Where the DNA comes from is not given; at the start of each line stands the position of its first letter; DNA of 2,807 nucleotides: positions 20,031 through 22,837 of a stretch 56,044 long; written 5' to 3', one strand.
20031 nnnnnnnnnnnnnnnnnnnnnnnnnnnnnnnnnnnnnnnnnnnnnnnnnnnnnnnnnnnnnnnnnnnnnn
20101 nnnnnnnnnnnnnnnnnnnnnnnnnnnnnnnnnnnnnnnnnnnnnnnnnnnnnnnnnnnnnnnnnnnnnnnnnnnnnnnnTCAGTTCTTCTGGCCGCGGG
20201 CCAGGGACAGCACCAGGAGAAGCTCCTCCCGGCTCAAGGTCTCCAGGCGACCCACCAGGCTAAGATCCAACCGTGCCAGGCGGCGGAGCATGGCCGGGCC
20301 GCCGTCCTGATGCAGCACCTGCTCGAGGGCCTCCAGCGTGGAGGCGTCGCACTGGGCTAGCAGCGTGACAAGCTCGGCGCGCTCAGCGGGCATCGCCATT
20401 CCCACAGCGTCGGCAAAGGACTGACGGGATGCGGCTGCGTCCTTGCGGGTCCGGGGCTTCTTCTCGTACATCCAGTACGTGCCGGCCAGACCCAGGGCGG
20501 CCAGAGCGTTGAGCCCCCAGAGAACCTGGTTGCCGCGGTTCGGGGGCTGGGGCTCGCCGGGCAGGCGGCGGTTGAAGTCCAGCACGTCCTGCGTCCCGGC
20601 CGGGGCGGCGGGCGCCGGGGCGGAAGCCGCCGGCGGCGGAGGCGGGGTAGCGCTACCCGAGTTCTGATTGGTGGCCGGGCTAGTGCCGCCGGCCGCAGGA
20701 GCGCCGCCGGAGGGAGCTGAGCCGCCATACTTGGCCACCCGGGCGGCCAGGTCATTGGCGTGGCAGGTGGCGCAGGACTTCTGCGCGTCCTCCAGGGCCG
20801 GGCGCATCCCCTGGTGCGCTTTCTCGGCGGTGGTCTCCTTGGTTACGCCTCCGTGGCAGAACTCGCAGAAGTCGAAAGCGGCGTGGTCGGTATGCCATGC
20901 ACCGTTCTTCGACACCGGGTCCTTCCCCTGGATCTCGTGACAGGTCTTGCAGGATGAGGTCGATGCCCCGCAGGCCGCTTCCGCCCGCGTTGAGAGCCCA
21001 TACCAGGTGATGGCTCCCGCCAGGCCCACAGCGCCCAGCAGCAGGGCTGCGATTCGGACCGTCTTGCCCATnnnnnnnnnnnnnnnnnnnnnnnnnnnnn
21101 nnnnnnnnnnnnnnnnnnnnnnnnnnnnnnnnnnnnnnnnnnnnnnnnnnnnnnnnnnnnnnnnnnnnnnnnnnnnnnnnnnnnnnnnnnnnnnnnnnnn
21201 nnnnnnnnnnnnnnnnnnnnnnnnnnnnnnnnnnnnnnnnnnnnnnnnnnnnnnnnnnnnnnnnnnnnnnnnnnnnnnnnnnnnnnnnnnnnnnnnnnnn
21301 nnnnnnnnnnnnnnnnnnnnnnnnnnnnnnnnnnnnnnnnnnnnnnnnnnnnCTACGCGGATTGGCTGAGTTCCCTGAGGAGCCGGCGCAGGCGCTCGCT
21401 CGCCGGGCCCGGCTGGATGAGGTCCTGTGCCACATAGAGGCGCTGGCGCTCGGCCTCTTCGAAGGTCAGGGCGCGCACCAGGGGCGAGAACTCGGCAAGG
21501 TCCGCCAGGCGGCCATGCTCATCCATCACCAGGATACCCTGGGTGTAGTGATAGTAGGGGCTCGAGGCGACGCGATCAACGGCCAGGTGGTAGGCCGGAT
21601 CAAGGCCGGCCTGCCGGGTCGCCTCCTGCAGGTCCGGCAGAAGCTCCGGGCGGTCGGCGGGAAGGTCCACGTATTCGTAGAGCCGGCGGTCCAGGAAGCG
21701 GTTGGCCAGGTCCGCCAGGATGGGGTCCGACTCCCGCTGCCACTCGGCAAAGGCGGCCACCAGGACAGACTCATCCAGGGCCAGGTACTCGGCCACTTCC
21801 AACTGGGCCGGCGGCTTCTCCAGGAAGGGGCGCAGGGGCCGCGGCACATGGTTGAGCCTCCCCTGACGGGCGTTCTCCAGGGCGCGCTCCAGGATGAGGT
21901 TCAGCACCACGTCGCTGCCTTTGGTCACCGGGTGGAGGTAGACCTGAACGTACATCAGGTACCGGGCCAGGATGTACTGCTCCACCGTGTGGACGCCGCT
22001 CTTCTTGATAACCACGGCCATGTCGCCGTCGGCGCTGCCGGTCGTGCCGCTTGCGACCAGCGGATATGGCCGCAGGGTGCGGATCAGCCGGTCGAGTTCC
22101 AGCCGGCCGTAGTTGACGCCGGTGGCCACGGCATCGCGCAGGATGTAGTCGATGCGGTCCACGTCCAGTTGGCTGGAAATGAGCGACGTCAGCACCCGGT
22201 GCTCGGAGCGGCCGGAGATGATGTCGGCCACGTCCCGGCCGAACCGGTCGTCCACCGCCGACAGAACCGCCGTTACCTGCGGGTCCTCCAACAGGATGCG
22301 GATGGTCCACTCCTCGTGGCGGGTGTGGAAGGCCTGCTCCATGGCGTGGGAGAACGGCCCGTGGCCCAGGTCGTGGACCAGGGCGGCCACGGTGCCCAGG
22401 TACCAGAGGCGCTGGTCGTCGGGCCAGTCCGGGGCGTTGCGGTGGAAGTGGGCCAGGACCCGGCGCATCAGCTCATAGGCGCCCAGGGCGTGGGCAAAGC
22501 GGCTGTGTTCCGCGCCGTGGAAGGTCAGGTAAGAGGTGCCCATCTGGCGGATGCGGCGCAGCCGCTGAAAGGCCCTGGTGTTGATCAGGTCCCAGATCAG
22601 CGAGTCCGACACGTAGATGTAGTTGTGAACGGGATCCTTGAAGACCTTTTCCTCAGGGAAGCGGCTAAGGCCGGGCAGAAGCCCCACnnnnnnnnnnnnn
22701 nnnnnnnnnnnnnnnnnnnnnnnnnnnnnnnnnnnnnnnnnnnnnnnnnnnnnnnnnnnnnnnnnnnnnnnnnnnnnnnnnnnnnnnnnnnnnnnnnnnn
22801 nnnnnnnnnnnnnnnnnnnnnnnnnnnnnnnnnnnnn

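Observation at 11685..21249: Nine-gene operon fusing a Psr/Phs-type molybdoenzyme, a Rieske/cytochrome b complex, two multiheme cytochromes c and a split YeeE/YedE permease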

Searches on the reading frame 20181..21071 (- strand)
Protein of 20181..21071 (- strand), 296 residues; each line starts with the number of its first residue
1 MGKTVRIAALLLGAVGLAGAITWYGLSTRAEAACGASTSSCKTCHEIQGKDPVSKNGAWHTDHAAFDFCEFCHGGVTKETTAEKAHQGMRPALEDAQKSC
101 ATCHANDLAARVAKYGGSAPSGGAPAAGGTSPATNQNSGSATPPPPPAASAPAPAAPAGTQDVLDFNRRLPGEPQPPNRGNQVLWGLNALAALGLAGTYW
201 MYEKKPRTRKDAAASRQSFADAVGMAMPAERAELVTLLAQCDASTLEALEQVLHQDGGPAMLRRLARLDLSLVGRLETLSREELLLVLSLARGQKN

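Call 3: search_protein_families(library=pfam, proteins=[window:20181-21071:-], max_evalue=0.01)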
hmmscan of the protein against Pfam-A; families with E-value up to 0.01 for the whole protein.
window:20181-21071:- (296 aa): 2 families
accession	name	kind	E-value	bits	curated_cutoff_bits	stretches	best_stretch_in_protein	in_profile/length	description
PF22113.1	Mtrc-MtrF_II-IV_dom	-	0.00017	21.6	30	1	32-115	75-174/176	Outer membrane cytochrome MtrC/MtrF-like, domains II/IV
PF14522.11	Cytochrome_C7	-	0.0018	18.5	24.8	1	60-113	5-57/67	Cytochrome c7 and related cytochrome c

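Call 6: search_protein_families(library=ncbifam, proteins=[window:20181-21071:-], max_evalue=0.001)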
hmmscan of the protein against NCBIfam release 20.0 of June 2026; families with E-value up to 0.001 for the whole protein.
window:20181-21071:- (296 aa): 2 families
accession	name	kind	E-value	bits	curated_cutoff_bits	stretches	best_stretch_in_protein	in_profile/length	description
NF045713.1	CxxCH_16_HmcA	equivalog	0.00015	20.5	400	1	37-109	317-391/541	sulfate respiration complex hexadecaheme cytochrome HmcA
NF005411.0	PRK06975.1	equivalog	0.00024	19.6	414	1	125-244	280-389/660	fused uroporphyrinogen-III synthase HemD/membrane protein HemX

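Call 58: find_homologous_proteins(query=window:20181-21071:-)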
Query window:20181-21071:- (296 aa): 85 proteins with E <= 0.001 among 8000 candidates.
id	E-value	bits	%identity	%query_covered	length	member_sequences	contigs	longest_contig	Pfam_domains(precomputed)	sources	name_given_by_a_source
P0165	1.2e-192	657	100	100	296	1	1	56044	-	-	-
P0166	2.8e-167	574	86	100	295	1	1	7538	-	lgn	-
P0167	1.7e-147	509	78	100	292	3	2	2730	-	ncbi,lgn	-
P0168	2.6e-125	436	66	100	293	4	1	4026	-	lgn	-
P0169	1.3e-117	411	66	100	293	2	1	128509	-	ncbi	ncbi:MAG: hypothetical protein ACYC5Y_09565 [Symbiobacteriia bacterium]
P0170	2.1e-113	397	62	100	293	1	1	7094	-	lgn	-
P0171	6.7e-108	379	59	100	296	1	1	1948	-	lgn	-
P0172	3.0e-47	180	37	96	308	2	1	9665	-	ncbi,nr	ncbi:MAG: cytochrome c3 family protein [Peptococcaceae bacterium]|nr:cytochrome c3 family protein [P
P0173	6.2e-46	175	38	99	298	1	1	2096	-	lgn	-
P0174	1.5e-45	174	36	99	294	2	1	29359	-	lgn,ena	-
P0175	1.8e-45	174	37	94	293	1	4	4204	-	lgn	-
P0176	2.5e-45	173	37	93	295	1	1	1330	-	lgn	-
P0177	2.6e-45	173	37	93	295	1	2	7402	-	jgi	-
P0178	5.6e-45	172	37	93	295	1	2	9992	-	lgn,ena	-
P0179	8.1e-45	172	36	99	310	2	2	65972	-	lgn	-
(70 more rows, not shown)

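Call 81: find_encoding_contigs(protein=P0169, flank=10000, max_places=2)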
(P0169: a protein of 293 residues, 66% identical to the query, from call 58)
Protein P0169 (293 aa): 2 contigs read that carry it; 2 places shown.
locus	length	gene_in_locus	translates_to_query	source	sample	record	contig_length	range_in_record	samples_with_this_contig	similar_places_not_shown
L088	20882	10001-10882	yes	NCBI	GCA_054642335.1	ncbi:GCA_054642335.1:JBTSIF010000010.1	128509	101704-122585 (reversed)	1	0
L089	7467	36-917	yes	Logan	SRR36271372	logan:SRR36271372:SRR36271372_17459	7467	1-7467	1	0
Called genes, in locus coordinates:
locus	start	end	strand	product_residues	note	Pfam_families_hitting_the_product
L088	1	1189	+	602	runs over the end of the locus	-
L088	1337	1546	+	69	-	PF07927:HicA_toxin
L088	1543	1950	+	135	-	PF15919:HicB_lk_antitox, PF15970:HicB-like_2 (weak)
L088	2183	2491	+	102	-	PF07282:Cas12f1-like_TNB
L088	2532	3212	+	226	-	PF00702:Hydrolase, PF12710:HAD, PF13344:Hydrolase_6 (faint), PF13419:HAD_2, PF13242:Hydrolase_like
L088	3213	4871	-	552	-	PF01401:Peptidase_M2, PF02074:Peptidase_M32 (faint), PF01432:Peptidase_M3, PF01401:Peptidase_M2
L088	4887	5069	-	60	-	PF10694:DUF2500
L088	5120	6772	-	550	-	PF01401:Peptidase_M2 (weak), PF01432:Peptidase_M3 (weak), PF02074:Peptidase_M32 (faint), PF01401:Peptidase_M2, PF01432:Peptidase_M3 (weak)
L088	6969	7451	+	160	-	-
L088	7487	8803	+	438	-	PF01966:HD (faint), PF19276:HD_assoc_2 (weak)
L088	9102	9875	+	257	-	-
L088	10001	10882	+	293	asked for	-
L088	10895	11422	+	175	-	PF04143:Sulf_transp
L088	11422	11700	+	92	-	PF04143:Sulf_transp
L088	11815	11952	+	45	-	-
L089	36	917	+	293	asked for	-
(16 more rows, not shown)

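Call 82: find_encoding_contigs(protein=P0166, flank=10000, max_places=2)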
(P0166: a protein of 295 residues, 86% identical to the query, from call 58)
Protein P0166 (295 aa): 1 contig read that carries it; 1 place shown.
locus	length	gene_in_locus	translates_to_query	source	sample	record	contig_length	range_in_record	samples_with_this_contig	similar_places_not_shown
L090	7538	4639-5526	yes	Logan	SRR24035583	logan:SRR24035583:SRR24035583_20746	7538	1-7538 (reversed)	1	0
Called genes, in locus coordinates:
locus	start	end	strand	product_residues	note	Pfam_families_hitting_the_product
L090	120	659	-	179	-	-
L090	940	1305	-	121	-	PF10694:DUF2500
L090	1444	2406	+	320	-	PF00056:Ldh_1_N, PF02866:Ldh_1_C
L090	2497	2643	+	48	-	PF08534:Redoxin, PF00578:AhpC-TSA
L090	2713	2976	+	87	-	PF00578:AhpC-TSA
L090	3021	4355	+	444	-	PF01966:HD (weak), PF19276:HD_assoc_2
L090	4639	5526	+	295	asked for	-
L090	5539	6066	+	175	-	PF04143:Sulf_transp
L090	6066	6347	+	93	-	PF04143:Sulf_transp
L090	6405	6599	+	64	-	-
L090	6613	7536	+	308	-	?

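Call 87: predict_structure(alignment_id=A3)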
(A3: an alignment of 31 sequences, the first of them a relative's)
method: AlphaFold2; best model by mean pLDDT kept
length: 296 residues; sequences in the alignment: 31
mean_pLDDT: 58.6   pTM: 0.24
mean pLDDT of the five models: 58.6, 57.9, 55.9, 55.5, 54.3
residues with pLDDT >= 90: 2; 70-90: 109; 50-70: 57; < 50: 128
segments of 3 or more residues with pLDDT < 50: 28-69, 72-75, 85-93, 114-168, 210-213
pLDDT, mean of each block of 10 residues (from residue 1): 73 76 53 36 43 42 47 49 48 50 55 48 32 28 31 37 43 54 75 80 58 55 76 82 86 87 82 81 84 72
secondary structure, 60 per line:
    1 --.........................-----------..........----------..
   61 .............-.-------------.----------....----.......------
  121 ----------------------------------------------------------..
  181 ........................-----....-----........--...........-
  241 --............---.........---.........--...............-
elements in order: H3-27 H39-48 H59-73 H100-103 H108-114 H179-204 H210-213 H219-226 H229-239 H243-254 H258-266 H270-278 H281-295

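Call 89: fold_search(model_id=the predicted structure, library=pdb)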
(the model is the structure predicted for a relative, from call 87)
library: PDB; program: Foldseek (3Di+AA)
matches with E <= 10: 2; with E <= 0.001: 0
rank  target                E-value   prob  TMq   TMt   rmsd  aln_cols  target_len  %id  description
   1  4yp0                  9.6e+00  0.06  0.08  0.06  12.1        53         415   17  Crystal structure of T. cruzi Histidyl-tRNA synthetase in complex with 5-aminoisoquinoline (Chem 79) (released 2015-08-12)
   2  7w76_C                9.6e+00  0.04  0.12  0.19  16.5       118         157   17  Crystal structure of the K. lactis Bre1 RBD in complex with Rad6, crystal form II (released 2023-03-29)

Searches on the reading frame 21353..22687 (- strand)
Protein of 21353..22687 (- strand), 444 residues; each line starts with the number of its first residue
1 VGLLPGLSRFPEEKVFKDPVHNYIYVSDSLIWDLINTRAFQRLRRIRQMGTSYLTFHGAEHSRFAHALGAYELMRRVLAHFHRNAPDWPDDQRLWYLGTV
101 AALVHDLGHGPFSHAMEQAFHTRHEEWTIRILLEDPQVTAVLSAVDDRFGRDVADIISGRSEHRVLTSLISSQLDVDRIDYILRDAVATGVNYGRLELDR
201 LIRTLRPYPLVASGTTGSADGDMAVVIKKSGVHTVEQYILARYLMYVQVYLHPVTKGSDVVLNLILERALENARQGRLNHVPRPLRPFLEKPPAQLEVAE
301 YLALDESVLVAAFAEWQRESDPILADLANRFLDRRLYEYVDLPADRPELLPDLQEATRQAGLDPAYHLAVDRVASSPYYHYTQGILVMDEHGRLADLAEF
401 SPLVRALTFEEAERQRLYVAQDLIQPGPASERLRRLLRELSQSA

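Call 55: search_protein_families(library=pfam, proteins=[window:21353-22687:-], max_evalue=0.00001)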
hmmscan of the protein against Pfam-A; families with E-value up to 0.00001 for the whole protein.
window:21353-22687:- (444 aa): 2 families
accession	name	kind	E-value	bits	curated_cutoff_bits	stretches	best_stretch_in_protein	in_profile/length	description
PF19276.4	HD_assoc_2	-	1.5e-10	41.3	23.1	1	223-273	15-65/222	HD associated region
PF01966.28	HD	-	2.6e-07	31.4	22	1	64-183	2-114/116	HD domain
